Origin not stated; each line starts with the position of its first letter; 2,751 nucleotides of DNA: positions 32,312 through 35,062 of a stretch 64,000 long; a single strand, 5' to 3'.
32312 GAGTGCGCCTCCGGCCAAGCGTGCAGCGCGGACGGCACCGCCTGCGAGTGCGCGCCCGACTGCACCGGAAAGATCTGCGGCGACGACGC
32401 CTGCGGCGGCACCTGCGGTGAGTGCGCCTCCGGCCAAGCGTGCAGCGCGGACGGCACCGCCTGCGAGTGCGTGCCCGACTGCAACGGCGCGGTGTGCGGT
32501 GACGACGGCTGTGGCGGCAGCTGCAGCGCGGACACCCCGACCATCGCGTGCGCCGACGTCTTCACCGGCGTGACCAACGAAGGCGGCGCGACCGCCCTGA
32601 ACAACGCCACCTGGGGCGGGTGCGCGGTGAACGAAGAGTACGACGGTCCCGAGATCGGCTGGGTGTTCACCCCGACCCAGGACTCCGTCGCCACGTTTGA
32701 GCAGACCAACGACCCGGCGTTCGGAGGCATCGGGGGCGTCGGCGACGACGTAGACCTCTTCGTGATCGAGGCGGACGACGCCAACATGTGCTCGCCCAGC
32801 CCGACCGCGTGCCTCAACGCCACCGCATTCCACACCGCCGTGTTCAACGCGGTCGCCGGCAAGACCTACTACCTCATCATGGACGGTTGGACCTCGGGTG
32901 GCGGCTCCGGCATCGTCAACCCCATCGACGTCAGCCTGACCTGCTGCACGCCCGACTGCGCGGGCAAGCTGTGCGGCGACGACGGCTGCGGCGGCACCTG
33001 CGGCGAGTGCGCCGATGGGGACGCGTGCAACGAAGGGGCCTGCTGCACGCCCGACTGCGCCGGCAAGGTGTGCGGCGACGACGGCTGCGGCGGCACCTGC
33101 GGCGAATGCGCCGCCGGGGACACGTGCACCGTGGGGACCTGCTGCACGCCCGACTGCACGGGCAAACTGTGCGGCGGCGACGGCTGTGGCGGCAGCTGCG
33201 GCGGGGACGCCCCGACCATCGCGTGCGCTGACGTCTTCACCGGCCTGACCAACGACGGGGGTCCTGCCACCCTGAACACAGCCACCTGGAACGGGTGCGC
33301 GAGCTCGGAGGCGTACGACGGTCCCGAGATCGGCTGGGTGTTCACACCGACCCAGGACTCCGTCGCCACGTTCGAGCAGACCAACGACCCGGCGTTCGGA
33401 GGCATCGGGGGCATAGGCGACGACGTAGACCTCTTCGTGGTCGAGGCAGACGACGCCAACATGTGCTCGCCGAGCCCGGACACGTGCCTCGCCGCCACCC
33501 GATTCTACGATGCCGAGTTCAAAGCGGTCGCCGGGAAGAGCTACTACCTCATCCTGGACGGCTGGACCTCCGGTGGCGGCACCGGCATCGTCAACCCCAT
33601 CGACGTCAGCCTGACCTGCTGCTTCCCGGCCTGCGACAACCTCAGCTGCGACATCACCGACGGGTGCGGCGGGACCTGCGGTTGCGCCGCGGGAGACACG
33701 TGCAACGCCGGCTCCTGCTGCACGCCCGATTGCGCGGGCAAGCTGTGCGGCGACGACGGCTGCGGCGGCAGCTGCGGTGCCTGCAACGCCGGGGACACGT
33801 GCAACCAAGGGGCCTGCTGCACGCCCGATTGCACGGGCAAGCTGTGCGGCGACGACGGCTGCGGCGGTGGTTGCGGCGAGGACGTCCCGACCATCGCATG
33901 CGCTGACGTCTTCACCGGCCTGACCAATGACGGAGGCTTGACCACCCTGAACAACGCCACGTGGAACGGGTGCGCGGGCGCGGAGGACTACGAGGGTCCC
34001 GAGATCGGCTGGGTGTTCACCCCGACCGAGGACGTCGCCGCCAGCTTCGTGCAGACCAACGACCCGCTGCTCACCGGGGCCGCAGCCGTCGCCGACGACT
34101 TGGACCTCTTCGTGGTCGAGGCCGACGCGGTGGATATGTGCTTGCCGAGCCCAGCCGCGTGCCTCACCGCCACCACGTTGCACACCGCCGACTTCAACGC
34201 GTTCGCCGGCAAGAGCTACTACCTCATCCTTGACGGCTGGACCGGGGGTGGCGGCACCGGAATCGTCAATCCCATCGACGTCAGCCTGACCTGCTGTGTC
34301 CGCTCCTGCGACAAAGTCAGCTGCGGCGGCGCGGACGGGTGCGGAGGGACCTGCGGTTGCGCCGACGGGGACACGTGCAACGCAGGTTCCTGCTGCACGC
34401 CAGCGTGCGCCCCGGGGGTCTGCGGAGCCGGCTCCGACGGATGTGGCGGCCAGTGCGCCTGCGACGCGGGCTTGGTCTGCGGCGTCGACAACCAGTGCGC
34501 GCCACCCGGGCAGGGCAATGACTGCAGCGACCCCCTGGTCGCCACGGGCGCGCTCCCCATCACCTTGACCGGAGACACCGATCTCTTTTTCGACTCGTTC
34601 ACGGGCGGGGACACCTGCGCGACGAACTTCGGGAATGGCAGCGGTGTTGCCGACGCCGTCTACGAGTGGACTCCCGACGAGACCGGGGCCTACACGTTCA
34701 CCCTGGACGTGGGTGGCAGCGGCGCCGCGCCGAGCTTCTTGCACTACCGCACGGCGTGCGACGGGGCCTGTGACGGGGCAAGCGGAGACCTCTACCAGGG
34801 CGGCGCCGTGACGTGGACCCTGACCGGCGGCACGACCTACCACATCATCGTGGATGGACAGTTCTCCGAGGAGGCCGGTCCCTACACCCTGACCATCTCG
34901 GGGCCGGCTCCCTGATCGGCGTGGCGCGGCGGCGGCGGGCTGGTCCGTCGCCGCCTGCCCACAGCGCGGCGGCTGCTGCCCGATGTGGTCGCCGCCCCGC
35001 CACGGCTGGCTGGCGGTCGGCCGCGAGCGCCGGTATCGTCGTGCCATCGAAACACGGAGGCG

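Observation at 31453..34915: A 3.5-kb surface-protein gene assembled from three nested levels of tandem duplication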

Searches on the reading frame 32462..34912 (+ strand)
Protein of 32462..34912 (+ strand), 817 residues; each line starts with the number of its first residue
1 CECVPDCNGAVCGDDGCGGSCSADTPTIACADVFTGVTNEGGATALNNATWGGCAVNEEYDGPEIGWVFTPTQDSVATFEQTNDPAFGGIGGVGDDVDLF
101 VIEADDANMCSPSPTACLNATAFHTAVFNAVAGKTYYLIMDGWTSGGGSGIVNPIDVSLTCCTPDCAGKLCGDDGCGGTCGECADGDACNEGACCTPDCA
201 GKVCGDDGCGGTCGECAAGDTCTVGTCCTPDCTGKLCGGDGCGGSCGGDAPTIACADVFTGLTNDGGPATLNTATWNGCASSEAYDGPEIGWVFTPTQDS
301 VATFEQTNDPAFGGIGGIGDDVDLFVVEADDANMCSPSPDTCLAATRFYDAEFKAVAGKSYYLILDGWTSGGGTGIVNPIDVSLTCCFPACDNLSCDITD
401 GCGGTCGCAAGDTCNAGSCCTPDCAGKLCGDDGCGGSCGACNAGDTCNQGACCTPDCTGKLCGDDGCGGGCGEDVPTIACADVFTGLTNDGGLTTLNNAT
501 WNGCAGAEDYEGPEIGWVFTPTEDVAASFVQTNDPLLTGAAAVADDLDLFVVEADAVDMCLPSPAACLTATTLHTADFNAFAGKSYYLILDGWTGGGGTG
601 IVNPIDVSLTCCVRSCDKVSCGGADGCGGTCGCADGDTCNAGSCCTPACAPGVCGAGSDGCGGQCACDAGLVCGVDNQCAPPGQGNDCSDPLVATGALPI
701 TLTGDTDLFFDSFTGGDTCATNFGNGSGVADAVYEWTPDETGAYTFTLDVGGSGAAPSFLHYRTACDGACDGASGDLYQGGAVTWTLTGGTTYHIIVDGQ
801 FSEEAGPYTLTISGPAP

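Call 21: find_homologous_proteins(query=window:32462-34912:+, max_evalue=0.001)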
Query seq(817 aa) (817 aa): 2569 proteins with E <= 0.001 among 8000 candidates; the best 120 are listed.
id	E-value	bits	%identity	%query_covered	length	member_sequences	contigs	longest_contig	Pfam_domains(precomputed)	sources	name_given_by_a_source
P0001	0.0e+0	1922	100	100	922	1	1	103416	-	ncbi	ncbi:MAG: hypothetical protein R3F39_10855 [Myxococcota bacterium]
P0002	1.3e-88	317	60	10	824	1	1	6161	-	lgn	-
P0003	6.4e-83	298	35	15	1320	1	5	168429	PF04151.22,PF09992.15,PF00395.26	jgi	jgi:hypothetical protein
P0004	5.7e-74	268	63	12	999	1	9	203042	-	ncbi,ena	-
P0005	5.5e-73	265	63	9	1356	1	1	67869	PF04371.21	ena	-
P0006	1.4e-72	264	31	51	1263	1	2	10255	-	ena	-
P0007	1.3e-69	254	32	54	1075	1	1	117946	PF04151.22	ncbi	-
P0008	3.0e-69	252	60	12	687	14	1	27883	-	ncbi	-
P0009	1.3e-68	250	28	100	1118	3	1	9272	-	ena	-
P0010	9.1e-68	248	28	80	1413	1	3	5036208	PF04151.22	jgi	-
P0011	1.7e-67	247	31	84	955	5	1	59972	-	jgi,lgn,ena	-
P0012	1.2e-66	244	28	100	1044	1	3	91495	-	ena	-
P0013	3.2e-66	242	61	12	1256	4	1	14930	-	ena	-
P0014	4.5e-65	239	29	80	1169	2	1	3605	-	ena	-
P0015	1.9e-63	233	59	11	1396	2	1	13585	PF04371.21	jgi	jgi:agmatine/peptidylarginine deiminase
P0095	2.0e-47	180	58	11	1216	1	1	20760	PF11617.14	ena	-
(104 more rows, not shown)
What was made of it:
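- Closest known: Myxobacterial cysteine-rich repeats with models. Same: PF11617 co-occurs with the present module in one homolog (call 21).
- One homolog carries PF11617 Cu-binding_MopE (call 21). The same module is fused to many unrelated extracellular enzymes (call 21), as expected of a generic spacer.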

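Call 30: find_encoding_contigs(protein=P0001, flank=10000, max_places=3)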
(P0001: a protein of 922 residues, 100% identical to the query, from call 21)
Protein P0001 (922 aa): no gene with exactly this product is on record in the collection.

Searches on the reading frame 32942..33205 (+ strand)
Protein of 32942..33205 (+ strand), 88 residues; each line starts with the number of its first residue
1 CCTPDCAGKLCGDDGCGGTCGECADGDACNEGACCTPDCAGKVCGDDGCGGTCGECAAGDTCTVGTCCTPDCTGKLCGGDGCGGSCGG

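Call 52: search_solved_structures(query=window:32942-33205:+, max_evalue=10)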
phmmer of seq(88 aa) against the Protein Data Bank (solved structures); distinct sequences matched with E-value up to 10: 2.
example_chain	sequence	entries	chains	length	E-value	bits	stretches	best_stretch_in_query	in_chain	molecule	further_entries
2lam_A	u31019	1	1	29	0.11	15.8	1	57-73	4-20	Cyclotide Cter M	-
2akl_A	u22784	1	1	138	0.98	12.8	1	4-63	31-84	phnA-like protein pa0128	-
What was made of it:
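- Tried and rejected: With the Cys modules it gave only noise (call 52).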

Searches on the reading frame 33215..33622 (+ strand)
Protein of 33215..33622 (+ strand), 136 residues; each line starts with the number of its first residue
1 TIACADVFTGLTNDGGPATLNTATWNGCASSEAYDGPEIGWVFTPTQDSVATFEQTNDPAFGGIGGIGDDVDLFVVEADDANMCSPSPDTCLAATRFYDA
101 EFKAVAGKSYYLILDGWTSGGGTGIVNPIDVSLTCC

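Call 7: search_protein_families(library=pfam, max_evalue=1, proteins=[window:33215-33622:+])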
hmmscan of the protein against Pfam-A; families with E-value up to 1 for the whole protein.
seq(136 aa): 0 families

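Call 8: search_protein_families(library=ncbifam, max_evalue=1, proteins=[window:33215-33622:+])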
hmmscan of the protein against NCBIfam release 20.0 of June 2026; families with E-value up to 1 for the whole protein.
seq(136 aa): 0 families
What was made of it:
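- Tried and rejected: Pfam and NCBIfam on the whole repaired protein, one 136-aa copy, the C-terminal domain and three tandem Cys modules gave nothing meaningful (calls 7, 8).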

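Call 11: find_homologous_proteins(query=window:33215-33622:+, max_evalue=0.001)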
Query seq(136 aa): 11 candidates shared short words with the query, none scored E <= 0.001.
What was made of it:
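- Tried and rejected: A word-indexed search of 5.8 billion proteins with one 136-aa copy gave no hit (call 11).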

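Call 28: search_protein_families(library=pfam, alignment_id=A2, max_evalue=0.01)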
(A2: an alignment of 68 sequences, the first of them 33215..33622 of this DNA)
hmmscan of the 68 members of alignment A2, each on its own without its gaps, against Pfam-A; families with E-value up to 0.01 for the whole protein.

A. member 1, window:33215-33622:+ (136 aa): 0 families

B. families by the number of members that match (of 68 scanned): 6 families
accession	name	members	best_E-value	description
PF04151.21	PPC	5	2.3e-05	Bacterial pre-peptidase C-terminal domain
PF22796.1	SlpA_N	1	0.0028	SlpA N-terminal domain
PF00386.27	C1q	1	0.0045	C1q domain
PF12468.15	LRR_TTSS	1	0.0069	Type III secretion system leucine rich repeat protein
PF19990.4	DUF6426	1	0.0083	Family of unknown function (DUF6426)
PF08884.16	Flagellin_D3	1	0.0085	Flagellin D3 domain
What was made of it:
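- On PPC domain (Pfam PF04151): Only 5 of 68 aligned family members hit it, best E 2.3e-5 (call 28).
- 5 of 68 family members hit PF04151, best E 2.3e-5 (call 28).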

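Call 32: predict_structure(alignment_id=A2)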
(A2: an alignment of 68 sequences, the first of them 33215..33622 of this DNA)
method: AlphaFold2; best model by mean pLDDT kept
length: 136 residues; sequences in the alignment: 68
mean_pLDDT: 79.3   pTM: 0.78
mean pLDDT of the five models: 79.3, 77.9, 76.9, 74.7, 73.3
residues with pLDDT >= 90: 49; 70-90: 49; 50-70: 26; < 50: 12
segments of 3 or more residues with pLDDT < 50: 17-19, 62-68
pLDDT, mean of each block of 10 residues (from residue 1): 95 65 60 74 96 83 48 83 73 82 95 83 83 96
secondary structure, 60 per line:
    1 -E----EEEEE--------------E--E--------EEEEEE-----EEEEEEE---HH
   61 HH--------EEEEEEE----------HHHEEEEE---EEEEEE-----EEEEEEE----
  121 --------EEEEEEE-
elements in order: E7-11 E38-43 E49-55 H59-62 E71-77 E91-95 E99-104 E110-116 E129-135
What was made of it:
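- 33215..33622 (+): PPC-like domain, copy 2 (83% aa identity to copy 1). This is the copy that was modelled. AlphaFold2 model: pLDDT 79.3, pTM 0.78 (call 32).
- On PPC / collagen-binding-domain superfamily: AF2 model: pLDDT 79.3, pTM 0.78, eight strands (call 32).
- Tried and rejected: It was redone with a 68-sequence family alignment (call 32).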

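Call 41: fold_search(model_id=the predicted structure, library=pdb)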
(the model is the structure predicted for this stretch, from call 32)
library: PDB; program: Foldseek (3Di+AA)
matches with E <= 10: 1296; with E <= 0.001: 0
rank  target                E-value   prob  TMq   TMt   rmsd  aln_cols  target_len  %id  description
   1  5azw_A                1.6e-03  0.97  0.31  0.40   7.4       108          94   16  Crystal structure of p24beta1 GOLD domain (released 2016-09-14)
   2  5azw_B                2.1e-03  1.00  0.41  0.54   6.1       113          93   16  Crystal structure of p24beta1 GOLD domain (released 2016-09-14)
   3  1wmd                  2.7e-03  1.00  0.42  0.16   8.7       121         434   14  Crystal Structure of alkaline serine protease KP-43 from Bacillus sp. KSM-KP43 (1.30 angstrom, 100 K) (released 2004-09-14)
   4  4uyb                  3.4e-03  0.99  0.38  0.16   5.1       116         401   15  Crystal structure of SEC14-like protein 3 (released 2014-09-24)
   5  8xmz_A                4.0e-03  0.96  0.32  0.32   5.5       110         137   12  Crystal structure of a novel porphyran-binding carbohydrate binding module (released 2024-01-17)
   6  9pzi_G                4.5e-03  1.00  0.42  0.46   6.6       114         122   11  Crystal Structure of synthetic antibody COP-2 in complex with the C-terminal domain of Clostridium perfringens enterot (released 2025-08-20)
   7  5azx_B                4.8e-03  1.00  0.43  0.56   4.6       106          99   14  Crystal structure of p24delta1 GOLD domain (native 1) (released 2016-09-14)
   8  3jqw_A                4.8e-03  0.99  0.37  0.41   5.3       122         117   14  Crystal structure of Clostridium histolyticum colH collagenase collagen-binding domain 3 at 2 Angstrom resolution in p (released 2010-09-29)
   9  4dzg                  5.7e-03  1.00  0.49  0.56   5.6       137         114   12  Crystal structure of Aeromonas hydrophila PliG, a periplasmic lysozyme inhibitor of g-type lysozyme (released 2012-06-13)
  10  9qc8_C                6.0e-03  1.00  0.46  0.13   7.2       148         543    8  BoNT-NTNH-HA70 complex from Clostridium botulinum Serotype B1 (released 2025-09-10)
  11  5azx_A                7.1e-03  1.00  0.43  0.56   6.3       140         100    8  Crystal structure of p24delta1 GOLD domain (native 1) (released 2016-09-14)
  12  7rrm_A                7.5e-03  1.00  0.40  0.52   4.4       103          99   20  Structure of the human TMED1 (p24gamma1) Golgi dynamics Domain (released 2021-10-20)
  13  5fax_A                7.5e-03  0.98  0.41  0.16   7.0       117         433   11  Structure of subtilase SubHal from Bacillus halmapalus (released 2016-05-18)
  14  5b2g_D                8.0e-03  1.00  0.42  0.46   6.5       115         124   10  Crystal structure of human claudin-4 in complex with C-terminal fragment of Clostridium perfringens enterotoxin (released 2016-10-05)
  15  8ziw_A                8.0e-03  0.96  0.34  0.19   5.7       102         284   10  enteropeptidase with E574A (released 2025-05-21)
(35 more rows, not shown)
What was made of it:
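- On PPC / collagen-binding-domain superfamily: Caveat: other beta-sandwiches score nearly as high, and Foldseek finds nothing with E below 1e-3 (call 41).
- Foldseek against the PDB finds nothing with E below 1e-3 (call 41).
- Tried and rejected: Foldseek against the PDB was weak (call 41).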

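Call 61: search_solved_structures(query=A2, max_evalue=10)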
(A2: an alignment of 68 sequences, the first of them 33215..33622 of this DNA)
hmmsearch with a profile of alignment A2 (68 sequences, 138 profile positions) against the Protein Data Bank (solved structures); distinct sequences matched with E-value up to 10: 12.
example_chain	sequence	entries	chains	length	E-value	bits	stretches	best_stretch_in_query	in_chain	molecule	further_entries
2luw_A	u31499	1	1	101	2.3e-06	30.9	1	41-124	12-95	Metalloprotease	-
6m5y_A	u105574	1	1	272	0.0055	19.9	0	39-70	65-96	Galectin-1,Galectin-1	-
7biz_A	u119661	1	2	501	0.026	17.7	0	41-72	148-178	Cell surface protein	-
4qqo_A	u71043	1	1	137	0.17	15.1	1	54-129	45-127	Complement C1q-like protein 3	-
4qqp_A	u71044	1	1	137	0.18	15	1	54-129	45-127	Complement C1q-like protein 3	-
4qqh_A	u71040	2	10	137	0.2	14.9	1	54-129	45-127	Complement C1q-like protein 3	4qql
5ybz_A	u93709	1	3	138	0.21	14.8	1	54-129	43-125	Complement C1q-like protein 3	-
8vwy_E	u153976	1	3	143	0.23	14.7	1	54-129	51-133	Complement C1q-like protein 3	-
4qq2_A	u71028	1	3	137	0.23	14.7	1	54-129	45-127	C1q-related factor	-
9lkk_A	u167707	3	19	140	0.25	14.6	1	54-129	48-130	C1q-related factor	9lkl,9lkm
4d7y_A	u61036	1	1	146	0.27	14.4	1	54-129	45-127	C1Q-RELATED FACTOR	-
4qpy_A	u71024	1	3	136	0.28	14.4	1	54-129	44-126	Complement C1q-like protein 2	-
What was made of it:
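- On PPC / collagen-binding-domain superfamily: The profile of the 68-member family alignment hits 2luw_A (vEP C-ter100, PPC) at E 2.3e-6, 30.9 bits, profile positions 41-124 (call 61).
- The family profile hits the solved PPC domain 2luw_A at E 2.3e-6 (call 61).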
